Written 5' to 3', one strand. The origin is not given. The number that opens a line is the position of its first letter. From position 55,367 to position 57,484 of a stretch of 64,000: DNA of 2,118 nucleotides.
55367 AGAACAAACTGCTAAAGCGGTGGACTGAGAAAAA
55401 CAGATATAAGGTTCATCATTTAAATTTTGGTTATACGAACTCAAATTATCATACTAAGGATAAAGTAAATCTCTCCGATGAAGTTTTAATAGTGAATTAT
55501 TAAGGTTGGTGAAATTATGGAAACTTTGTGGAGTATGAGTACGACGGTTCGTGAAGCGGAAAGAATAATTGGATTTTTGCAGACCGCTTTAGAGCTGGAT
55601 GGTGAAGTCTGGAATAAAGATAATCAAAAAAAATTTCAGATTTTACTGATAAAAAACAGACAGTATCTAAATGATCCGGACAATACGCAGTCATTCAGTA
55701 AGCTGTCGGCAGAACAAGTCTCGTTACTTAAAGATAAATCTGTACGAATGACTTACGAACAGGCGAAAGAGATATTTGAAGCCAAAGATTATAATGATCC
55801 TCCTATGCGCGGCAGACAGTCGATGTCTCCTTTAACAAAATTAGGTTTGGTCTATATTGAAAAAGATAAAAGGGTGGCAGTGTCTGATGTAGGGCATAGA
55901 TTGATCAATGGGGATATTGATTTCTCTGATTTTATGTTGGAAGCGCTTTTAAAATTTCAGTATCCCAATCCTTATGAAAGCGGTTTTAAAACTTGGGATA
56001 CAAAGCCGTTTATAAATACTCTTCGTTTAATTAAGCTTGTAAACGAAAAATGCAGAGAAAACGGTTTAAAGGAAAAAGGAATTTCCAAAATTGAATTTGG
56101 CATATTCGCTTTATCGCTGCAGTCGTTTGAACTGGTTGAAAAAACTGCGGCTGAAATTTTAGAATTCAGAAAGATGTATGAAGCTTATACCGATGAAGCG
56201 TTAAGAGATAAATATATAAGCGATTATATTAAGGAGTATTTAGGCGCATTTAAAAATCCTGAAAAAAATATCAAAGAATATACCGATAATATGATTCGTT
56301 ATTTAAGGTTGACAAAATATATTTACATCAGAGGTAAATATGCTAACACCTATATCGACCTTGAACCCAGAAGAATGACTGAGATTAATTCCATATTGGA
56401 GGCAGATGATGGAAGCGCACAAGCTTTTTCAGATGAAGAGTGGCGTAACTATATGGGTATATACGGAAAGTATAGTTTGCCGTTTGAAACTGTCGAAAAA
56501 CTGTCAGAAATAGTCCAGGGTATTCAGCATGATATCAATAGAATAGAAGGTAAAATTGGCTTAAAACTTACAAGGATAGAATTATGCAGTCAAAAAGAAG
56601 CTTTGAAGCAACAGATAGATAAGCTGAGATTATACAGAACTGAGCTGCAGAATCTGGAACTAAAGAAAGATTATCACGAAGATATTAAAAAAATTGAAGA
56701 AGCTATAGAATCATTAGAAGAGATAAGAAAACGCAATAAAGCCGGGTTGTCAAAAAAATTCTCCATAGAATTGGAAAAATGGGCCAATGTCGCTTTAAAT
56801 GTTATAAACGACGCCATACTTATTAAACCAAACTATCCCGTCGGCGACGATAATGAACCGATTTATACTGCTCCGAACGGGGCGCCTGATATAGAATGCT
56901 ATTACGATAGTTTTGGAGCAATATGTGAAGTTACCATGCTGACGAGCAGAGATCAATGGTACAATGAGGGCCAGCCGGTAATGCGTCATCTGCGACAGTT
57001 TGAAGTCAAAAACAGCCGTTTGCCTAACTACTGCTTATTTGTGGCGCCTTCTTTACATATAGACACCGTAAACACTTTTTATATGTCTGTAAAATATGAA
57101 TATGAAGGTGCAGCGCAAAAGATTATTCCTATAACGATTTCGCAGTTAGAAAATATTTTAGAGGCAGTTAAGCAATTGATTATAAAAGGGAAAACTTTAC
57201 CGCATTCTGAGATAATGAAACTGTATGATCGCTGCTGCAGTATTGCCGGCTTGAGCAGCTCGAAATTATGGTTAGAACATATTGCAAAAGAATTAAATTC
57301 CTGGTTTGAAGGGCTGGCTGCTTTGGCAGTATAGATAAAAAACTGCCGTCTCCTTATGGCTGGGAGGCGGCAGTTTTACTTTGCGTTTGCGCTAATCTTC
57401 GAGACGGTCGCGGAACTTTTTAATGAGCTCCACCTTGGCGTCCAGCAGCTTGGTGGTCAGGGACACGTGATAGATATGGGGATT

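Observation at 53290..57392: AT-rich Type IIS-like restriction-modification island: two Dam-class methyltransferases plus a roughly 600-aa AlwI/PleI/BstNBI-like endonuclease, flanked by REP-like repeats and a bidirectional terminator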

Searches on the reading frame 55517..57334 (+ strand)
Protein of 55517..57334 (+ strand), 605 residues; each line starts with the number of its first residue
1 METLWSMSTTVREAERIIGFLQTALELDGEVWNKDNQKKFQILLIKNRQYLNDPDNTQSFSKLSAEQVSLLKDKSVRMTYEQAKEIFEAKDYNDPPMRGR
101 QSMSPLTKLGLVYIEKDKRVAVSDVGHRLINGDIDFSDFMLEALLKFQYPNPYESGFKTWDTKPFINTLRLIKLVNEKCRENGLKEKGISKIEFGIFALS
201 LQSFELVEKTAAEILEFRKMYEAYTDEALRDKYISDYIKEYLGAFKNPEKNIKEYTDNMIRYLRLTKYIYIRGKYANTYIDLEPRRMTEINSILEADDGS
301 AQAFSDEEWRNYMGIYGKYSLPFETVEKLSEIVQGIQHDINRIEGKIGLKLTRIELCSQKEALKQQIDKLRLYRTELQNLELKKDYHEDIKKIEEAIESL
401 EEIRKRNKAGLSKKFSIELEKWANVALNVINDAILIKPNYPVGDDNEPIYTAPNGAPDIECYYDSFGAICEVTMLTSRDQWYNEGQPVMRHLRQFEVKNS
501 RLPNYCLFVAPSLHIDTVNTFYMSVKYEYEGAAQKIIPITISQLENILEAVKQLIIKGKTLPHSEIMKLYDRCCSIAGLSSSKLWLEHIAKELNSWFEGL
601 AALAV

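Call 3: search_protein_families(library=pfam, proteins=[window:55517-57334:+], max_evalue=0.1)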
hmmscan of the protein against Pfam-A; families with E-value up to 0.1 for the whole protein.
window:55517-57334:+ (605 aa): 1 family
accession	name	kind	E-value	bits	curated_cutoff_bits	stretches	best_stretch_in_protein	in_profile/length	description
PF09491.16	RE_AlwI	-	3.5e-75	254.1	23.1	1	107-546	1-440/441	AlwI restriction endonuclease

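Call 4: search_protein_families(library=ncbifam, proteins=[window:55517-57334:+], max_evalue=0.1)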
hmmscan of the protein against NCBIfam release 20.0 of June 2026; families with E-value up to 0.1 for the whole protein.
window:55517-57334:+ (605 aa): 2 families
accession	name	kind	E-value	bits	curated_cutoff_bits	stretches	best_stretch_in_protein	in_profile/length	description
NF049871.2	cytotoxin_MakA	exception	0.012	14.6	320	1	325-417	106-195/354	alpha-pore-forming cytotoxin MakA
TIGR03017.1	EpsF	equivalog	0.047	12.4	422.75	1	276-432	206-342/444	chain length determinant protein EpsF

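Call 5: search_solved_structures(query=window:55517-57334:+, max_evalue=1, show_alignments=2)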
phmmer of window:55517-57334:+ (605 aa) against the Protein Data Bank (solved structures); distinct sequences matched with E-value up to 1: 8.
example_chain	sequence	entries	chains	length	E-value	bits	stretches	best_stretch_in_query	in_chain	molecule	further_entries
6qnz_A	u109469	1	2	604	6.6e-24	87.6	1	99-569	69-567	Heterodimeric restriction endonuclease R.BspD6I large subunit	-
2ewf_A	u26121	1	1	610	7e-24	87.6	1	99-569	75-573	Nicking endonuclease N.BspD6I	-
5lhc_A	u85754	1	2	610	7.8e-23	84.1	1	99-569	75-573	Nicking endonuclease N.BspD6I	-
5liz_A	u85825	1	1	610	1.4e-22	83.3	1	99-570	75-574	Nicking endonuclease N.BspD6I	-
5liq_A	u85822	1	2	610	1.4e-22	83.2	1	99-570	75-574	Nicking endonuclease N.BspD6I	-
2p14_A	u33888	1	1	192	7.2e-08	34.7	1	436-559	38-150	Heterodimeric restriction endonuclease R.BspD6I small subunit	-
9g3t_A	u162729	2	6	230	0.49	12.1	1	138-272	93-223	ATLF-like domain-containing protein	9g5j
5j73_A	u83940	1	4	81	0.68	11.6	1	381-420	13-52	protein design 2L4HC2_9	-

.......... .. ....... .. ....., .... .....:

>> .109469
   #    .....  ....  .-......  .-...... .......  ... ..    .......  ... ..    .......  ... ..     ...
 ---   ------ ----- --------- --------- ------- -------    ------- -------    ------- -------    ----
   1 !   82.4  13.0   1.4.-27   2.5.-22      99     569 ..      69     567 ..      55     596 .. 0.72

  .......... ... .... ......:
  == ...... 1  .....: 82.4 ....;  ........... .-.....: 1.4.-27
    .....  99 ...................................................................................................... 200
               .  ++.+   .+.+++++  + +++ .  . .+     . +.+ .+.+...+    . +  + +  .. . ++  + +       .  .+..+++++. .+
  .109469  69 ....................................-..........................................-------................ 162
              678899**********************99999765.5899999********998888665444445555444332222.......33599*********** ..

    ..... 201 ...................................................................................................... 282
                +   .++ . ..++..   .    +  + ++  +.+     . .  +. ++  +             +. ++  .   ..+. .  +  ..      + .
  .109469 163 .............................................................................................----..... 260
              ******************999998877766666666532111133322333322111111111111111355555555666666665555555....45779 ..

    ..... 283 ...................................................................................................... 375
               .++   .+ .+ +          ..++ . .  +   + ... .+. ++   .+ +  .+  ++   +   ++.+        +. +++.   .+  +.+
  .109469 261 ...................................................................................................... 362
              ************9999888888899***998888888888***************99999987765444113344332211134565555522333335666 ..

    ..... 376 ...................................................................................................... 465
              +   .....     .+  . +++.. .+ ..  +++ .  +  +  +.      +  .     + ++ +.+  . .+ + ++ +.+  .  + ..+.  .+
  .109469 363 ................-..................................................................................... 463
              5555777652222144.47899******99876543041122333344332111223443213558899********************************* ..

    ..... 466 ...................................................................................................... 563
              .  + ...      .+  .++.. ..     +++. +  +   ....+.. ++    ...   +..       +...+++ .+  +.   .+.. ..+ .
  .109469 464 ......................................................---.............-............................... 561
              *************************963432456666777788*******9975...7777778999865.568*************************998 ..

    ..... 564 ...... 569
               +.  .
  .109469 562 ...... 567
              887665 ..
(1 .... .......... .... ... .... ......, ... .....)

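Call 8: find_homologous_proteins(query=window:55517-57334:+, max_evalue=0.00001)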
Query window:55517-57334:+ (605 aa): 2051 proteins with E <= 0.00001 among 8000 candidates; the best 120 are listed.
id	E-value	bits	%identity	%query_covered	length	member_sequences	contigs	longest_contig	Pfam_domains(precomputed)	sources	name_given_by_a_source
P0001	0.0e+0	1364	100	100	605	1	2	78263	PF09491.17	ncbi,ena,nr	ncbi:AlwI family type II restriction endonuclease [bacterium]|nr:AlwI family type II restriction end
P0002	0.0e+0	1013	72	99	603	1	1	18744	PF09491.17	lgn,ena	-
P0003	5.6e-293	991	71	100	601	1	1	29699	PF09491.17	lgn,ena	-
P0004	8.2e-293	990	71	100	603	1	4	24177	PF09491.17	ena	-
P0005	8.9e-293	990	70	99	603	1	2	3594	PF09491.17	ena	-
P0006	8.9e-293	990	70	100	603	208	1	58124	PF09491.17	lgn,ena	-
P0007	3.7e-292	988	70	99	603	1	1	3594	PF09491.17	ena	-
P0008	1.3e-291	986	71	100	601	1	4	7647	PF09491.17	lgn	-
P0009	1.8e-291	986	71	99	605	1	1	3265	PF09491.17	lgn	-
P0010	1.5e-288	976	69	100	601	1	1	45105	PF09491.17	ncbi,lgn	-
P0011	8.1e-288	974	70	99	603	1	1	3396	PF09491.17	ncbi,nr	ncbi:MAG: AlwI family type II restriction endonuclease [Clostridia bacterium]|nr:AlwI family type II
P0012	1.8e-287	973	69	100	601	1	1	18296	PF09491.17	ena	-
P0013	3.5e-287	972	70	100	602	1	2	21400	PF09491.17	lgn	-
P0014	2.3e-286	969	69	100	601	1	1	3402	PF09491.17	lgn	-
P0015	3.2e-285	965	69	100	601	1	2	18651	PF09491.17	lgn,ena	-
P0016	1.1e-284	964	70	99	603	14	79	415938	PF09491.17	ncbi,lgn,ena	-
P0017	3.3e-283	959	69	98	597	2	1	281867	PF09491.17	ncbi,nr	ncbi:MAG: AlwI family type II restriction endonuclease [Firmicutes bacterium]|nr:AlwI family type II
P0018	9.9e-283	957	69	100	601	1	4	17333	PF09491.17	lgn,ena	-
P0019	1.8e-282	956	69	100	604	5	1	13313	PF09491.17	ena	-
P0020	1.0e-281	954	70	99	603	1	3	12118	PF09491.17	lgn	-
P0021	2.3e-281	953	69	100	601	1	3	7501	PF09491.17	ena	-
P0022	3.1e-281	952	69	100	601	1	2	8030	PF09491.17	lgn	-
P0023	1.1e-280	950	70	99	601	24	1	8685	PF09491.17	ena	-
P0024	1.3e-280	950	69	100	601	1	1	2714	PF09491.17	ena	-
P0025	1.7e-280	950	68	100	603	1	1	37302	PF09491.17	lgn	-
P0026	2.5e-280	949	69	100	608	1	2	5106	PF09491.17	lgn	-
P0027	2.6e-280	949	69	100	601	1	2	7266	PF09491.17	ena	-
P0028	5.2e-280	948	69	100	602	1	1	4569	PF09491.17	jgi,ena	-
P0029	8.0e-280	948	69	100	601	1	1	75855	PF09491.17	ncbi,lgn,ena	-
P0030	1.8e-279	946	68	100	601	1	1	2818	PF09491.17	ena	-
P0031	2.1e-279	946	69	99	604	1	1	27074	PF09491.17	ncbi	-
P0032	2.2e-279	946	68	100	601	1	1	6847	PF09491.17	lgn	-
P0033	2.5e-279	946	68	100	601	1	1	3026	PF09491.17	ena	-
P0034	7.1e-279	944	68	100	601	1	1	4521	PF09491.17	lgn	-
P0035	3.1e-275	932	68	100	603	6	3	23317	PF09491.17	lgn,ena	-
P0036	3.4e-275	932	67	99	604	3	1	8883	PF09491.17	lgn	-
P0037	8.5e-275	931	68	99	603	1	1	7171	PF09491.17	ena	-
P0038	1.2e-273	927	68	99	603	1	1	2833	PF09491.17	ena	-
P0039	2.3e-272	923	66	100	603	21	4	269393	PF09491.17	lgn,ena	-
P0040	2.1e-265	900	65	100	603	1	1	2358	PF09491.17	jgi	jgi:hypothetical protein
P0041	6.8e-264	895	66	98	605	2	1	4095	PF09491.17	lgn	-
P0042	2.1e-261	887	65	98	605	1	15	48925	PF09491.17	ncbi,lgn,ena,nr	ncbi:MAG: AlwI family type II restriction endonuclease [Thermoguttaceae bacterium]|nr:AlwI family ty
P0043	2.2e-261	887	65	98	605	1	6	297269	PF09491.17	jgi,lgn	jgi:hypothetical protein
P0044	2.8e-261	886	64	98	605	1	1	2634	PF09491.17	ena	-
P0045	2.9e-261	886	65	99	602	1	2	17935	PF09491.17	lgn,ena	-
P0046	3.8e-261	886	65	98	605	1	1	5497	PF09491.17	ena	-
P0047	5.3e-261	885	64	98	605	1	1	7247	PF09491.17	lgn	-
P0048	8.1e-261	885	64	98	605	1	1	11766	PF09491.17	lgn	-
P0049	2.5e-260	883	64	98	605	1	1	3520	PF09491.17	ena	-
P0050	3.8e-260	883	65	100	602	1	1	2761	PF09491.17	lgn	-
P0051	1.2e-258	878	65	98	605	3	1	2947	PF09491.17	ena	-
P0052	4.0e-258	876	65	100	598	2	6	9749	PF09491.17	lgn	-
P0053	1.3e-256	871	63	100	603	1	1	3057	PF09491.17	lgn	-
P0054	3.2e-256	870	63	99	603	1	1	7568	PF09491.17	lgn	-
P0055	2.3e-255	867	64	98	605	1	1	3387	PF09491.17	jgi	-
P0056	1.7e-252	857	64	99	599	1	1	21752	PF09491.17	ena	-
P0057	3.7e-252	856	63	100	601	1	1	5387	PF09491.17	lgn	-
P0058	7.3e-252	855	63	99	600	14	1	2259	PF09491.17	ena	-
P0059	1.6e-251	854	64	99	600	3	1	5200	PF09491.17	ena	-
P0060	2.2e-251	854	63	99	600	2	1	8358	PF09491.17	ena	-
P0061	2.5e-251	853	63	99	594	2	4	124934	PF09491.17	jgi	-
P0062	5.2e-251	852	64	99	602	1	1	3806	PF09491.17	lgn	-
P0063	1.1e-250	851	63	99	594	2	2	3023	PF09491.17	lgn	-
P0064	1.3e-250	851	63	100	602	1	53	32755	PF09491.17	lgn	-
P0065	4.4e-250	849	63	99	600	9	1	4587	PF09491.17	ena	-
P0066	5.6e-249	846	64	98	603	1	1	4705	PF09491.17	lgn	-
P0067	7.9e-249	845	64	99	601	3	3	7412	PF09491.17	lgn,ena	-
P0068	1.3e-248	844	63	100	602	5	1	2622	PF09491.17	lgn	-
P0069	1.4e-248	844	62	100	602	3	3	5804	PF09491.17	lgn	-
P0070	1.8e-248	844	62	99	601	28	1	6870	PF09491.17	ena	-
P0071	1.8e-248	844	63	100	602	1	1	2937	PF09491.17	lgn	-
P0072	6.0e-248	842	63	99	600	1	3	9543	PF09491.17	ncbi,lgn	-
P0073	6.7e-248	842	62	99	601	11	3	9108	PF09491.17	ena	-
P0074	8.1e-248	842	63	99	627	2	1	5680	PF09491.17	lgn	-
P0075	1.8e-247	841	63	100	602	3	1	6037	PF09491.17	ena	-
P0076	2.0e-247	841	62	99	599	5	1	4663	PF09491.17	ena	-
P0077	1.3e-246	838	64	97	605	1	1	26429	PF09491.17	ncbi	-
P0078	2.6e-246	837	61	100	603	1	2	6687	PF09491.17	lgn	-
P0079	7.2e-246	835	61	99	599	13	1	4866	PF09491.17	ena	-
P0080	1.9e-245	834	63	98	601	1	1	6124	PF09491.17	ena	-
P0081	1.4e-244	831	62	99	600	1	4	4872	PF09491.17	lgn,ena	-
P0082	1.5e-244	831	68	87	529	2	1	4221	PF09491.17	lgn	-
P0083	1.7e-244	831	63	98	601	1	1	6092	PF09491.17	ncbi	-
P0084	2.0e-244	831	61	99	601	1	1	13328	PF09491.17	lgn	-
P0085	8.2e-244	829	62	99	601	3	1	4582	PF09491.17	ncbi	-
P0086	3.1e-243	827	61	99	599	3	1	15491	PF09491.17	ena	-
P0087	3.4e-240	817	62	99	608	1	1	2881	PF09491.17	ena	-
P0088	9.1e-239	812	61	99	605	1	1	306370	PF09491.17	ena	-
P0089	4.1e-238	810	60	100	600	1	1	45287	PF09491.17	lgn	-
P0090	1.2e-236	805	60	97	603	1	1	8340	PF09491.17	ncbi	-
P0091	1.4e-236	805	60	99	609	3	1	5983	PF09491.17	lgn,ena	-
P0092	1.5e-236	805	61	98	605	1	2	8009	PF09491.17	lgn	-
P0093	1.9e-236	804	60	99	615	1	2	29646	PF09491.17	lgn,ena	-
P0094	4.6e-236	803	61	99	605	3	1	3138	PF09491.17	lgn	-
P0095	2.3e-235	801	61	99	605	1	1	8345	PF09491.17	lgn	-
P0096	2.7e-235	801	60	99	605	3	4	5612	PF09491.17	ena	-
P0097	4.3e-235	800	61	99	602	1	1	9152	PF09491.17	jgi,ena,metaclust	metaclust:\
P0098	6.2e-235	799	59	99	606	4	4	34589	PF09491.17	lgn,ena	-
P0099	1.8e-234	798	61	97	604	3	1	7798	PF09491.17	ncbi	-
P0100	2.0e-234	798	61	100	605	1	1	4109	PF09491.17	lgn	-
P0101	4.0e-234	797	60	99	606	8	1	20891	PF09491.17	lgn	-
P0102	5.4e-234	796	59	98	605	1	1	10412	PF09491.17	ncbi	-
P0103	6.5e-234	796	59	99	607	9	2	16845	PF09491.17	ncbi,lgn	-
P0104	2.5e-233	794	58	99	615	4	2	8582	PF09491.17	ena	-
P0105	3.1e-233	794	61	100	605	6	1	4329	PF09491.17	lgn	-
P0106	1.2e-232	792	60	99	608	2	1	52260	PF09491.17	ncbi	-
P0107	2.4e-232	791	60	99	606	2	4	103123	PF09491.17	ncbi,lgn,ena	-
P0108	9.7e-232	789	59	99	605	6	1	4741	PF09491.17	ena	-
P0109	3.8e-231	787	59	99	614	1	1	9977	PF09491.17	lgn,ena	-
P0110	4.8e-231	787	59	98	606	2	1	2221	PF09491.17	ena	-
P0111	5.7e-231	786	59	100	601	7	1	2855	PF09491.17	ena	-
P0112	1.1e-230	785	59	100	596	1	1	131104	PF09491.17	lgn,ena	-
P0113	1.4e-230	785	59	98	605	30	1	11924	PF09491.17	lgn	-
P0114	9.3e-230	782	59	99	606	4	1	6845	PF09491.17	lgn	-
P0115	1.3e-229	782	60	100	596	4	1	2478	PF09491.17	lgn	-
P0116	1.4e-229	782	58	100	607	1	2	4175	PF09491.17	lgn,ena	-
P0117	1.6e-229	781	59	99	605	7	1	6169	PF09491.17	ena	-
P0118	1.2e-228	779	60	98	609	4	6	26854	PF09491.17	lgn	-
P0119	1.2e-228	779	59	99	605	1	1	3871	PF09491.17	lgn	-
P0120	1.0e-227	776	59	99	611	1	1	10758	PF09491.17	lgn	-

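Call 9: find_encoding_contigs(protein=window:55517-57334:+, flank=6000, max_places=8)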
Protein window:55517-57334:+ (605 aa): 3 contigs read that carry it; 1 place shown.
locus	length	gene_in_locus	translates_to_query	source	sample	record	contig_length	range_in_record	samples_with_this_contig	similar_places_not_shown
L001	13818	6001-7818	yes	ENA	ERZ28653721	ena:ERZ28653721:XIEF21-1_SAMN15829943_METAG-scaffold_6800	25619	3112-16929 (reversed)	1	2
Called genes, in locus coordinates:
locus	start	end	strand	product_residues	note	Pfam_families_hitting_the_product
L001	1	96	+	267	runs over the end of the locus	PF01678:DAP_epimerase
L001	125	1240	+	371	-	PF01321:Creatinase_N, PF00557:Peptidase_M24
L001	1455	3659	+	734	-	PF00365:PFK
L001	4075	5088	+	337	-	PF02086:MethyltransfD12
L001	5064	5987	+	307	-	PF02086:MethyltransfD12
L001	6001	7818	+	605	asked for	PF09491:RE_AlwI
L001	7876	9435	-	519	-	PF17767:NAPRTase_N, PF17956:NAPRTase_C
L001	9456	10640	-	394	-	PF00349:Hexokinase_1, PF03727:Hexokinase_2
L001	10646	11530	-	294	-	-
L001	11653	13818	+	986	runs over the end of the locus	-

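Call 23: search_protein_families(library=padloc, proteins=[window:55517-57334:+], max_evalue=0.001)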
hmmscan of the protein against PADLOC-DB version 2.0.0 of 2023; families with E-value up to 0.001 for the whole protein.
window:55517-57334:+ (605 aa): 5 families
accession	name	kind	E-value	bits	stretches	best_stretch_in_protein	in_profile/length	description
PDLC03393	REase_II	-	3.7e-106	353.8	1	1-601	1-623/624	Type II nicking endonuclease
PDLC03394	REase_II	-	4.9e-25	86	1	99-569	69-567/684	Type II nicking endonuclease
PDLC03507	REase_II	-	2.9e-22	77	1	5-522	10-505/542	Type II restriction enzyme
PDLC03463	REase_II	-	2e-16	57.8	1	156-595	133-562/570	Type II restriction enzyme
PDLC03557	REase_II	-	2.2e-06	24.3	1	445-523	498-576/648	Type II restriction enzyme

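Call 45: search_dna_similar(query=window:55517-57334:+, collection=plasmids, mode=protein, max_rows=25)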
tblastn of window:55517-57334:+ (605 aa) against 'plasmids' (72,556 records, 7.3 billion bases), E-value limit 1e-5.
Records with a match: 23; places in all: 24; records where one place covers at least 80% of the query: 7.
Best place of each record, by identity: <60% 23.
By first word of the organism name: Acinetobacter 6; Helicobacter 4; Apilactobacillus 4; Leuconostoc 3; Geobacillus 2; Staphylococcus 1; Priestia 1; uncultured 1; Macrococcoides 1.
By predicted mobility (MOB-suite, as given by PLSDB): non-mobilizable 13; conjugative 6; mobilizable 4.
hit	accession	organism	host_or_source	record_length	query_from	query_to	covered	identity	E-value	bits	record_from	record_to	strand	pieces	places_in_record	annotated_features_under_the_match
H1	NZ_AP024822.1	Helicobacter sp. NHP19-012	Felis catus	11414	4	516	85%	25.2%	2e-18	98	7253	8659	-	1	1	AlwI family type II restriction endonuclease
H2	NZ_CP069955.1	Staphylococcus epidermidis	-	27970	6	517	85%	25.1%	2e-16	91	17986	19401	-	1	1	AlwI family type II restriction endonuclease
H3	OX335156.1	Apilactobacillus kunkeei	Apis mellifera,European honeybee,honey ...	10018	7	519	85%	24.4%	6e-13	80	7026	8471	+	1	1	hypothetical protein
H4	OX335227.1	Apilactobacillus kunkeei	Apis mellifera,European honeybee,honey ...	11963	7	519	85%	24.4%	6e-13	80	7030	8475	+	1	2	hypothetical protein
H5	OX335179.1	Apilactobacillus kunkeei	Apis mellifera,European honeybee,honey ...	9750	7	519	85%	24.3%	2e-13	82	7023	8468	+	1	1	hypothetical protein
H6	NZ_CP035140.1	Leuconostoc mesenteroides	cell culture,food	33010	7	531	87%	23.5%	6e-15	86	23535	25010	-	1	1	AlwI family type II restriction endonuclease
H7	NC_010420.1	Geobacillus stearothermophilus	geothermal site near the Baltic Sea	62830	86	550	77%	24.6%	3e-18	97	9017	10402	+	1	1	AlwI family type II restriction endonuclease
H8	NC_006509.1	Geobacillus kaustophilus HTA426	isolated from the deepest Ocean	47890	86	550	77%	24.6%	3e-18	97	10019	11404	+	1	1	AlwI family type II restriction endonuclease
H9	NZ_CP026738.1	Priestia megaterium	Sporobolus anglicus,cell ...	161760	164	596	72%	25.4%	1e-16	92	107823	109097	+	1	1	AlwI family type II restriction endonuclease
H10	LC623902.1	uncultured bacterium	-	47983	99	603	83%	21.4%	2e-11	75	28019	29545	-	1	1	AlwI family type II restriction endonuclease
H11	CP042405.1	Leuconostoc mesenteroides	cell culture,kimchi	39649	89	557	78%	22.0%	6e-14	83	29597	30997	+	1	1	AlwI family type II restriction endonuclease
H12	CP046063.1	Leuconostoc mesenteroides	cell culture,kimchi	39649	89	557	78%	22.0%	6e-14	83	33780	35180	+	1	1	AlwI family type II restriction endonuclease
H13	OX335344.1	Apilactobacillus kunkeei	Apis mellifera,European honeybee,honey ...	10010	7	350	57%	25.2%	6e-6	57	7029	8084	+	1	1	hypothetical protein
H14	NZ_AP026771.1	Helicobacter suis HS1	Sus scrofa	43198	254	516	43%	26.1%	4e-10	71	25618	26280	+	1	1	AlwI family type II restriction endonuclease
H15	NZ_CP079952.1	Macrococcoides caseolyticum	calf,pure culture,nasal swab sample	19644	377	589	35%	28.9%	7e-13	80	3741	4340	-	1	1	AlwI family type II restriction endonuclease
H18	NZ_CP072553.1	Acinetobacter lwoffii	chickens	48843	423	551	21%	32.1%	5e-9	67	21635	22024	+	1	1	AlwI family type II restriction endonuclease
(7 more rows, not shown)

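Call 46: get_annotated_region(hit=H18, flank=5000)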
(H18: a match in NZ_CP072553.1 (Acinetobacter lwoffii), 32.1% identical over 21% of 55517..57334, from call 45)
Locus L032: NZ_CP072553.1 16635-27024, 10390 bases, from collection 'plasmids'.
description: Acinetobacter lwoffii strain H7 plasmid pH7-48, complete sequence
organism: Acinetobacter lwoffii (NCBI taxid 28090)
taxonomy: Bacteria; Pseudomonadota; Gammaproteobacteria; Moraxellales; Moraxellaceae; Acinetobacter; Acinetobacter lwoffii
host: -; source: chickens; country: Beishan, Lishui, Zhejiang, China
typing (MOB-suite, as given by PLSDB): conjugative; replicon rep_cluster_1193; relaxase MOBQ; mating-pair formation MPF_T
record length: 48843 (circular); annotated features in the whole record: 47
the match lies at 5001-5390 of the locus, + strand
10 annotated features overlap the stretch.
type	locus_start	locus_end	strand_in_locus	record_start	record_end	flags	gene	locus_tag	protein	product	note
CDS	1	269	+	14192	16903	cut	-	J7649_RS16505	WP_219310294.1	type IV secretion system protein VirB4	-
CDS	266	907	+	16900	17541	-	-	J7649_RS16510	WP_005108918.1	type IV secretion system protein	-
CDS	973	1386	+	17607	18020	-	-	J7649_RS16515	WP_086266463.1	hypothetical protein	-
CDS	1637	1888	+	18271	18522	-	-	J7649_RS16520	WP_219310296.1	helix-turn-helix transcriptional regulator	-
CDS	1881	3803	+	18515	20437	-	-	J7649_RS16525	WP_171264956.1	Dam family site-specific DNA-(adenine-N6)-methyltransferase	GO:0006306 - DNA methylation [Evidence IEA]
CDS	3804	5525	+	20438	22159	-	-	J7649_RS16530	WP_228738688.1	AlwI family type II restriction endonuclease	-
CDS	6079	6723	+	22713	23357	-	-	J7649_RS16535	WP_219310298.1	recombinase family protein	GO:0006310 - DNA recombination [Evidence IEA]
CDS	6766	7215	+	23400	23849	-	-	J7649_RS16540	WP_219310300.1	hypothetical protein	-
CDS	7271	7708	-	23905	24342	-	-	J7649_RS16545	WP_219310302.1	hypothetical protein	-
CDS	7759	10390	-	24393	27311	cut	-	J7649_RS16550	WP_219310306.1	AAA family ATPase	-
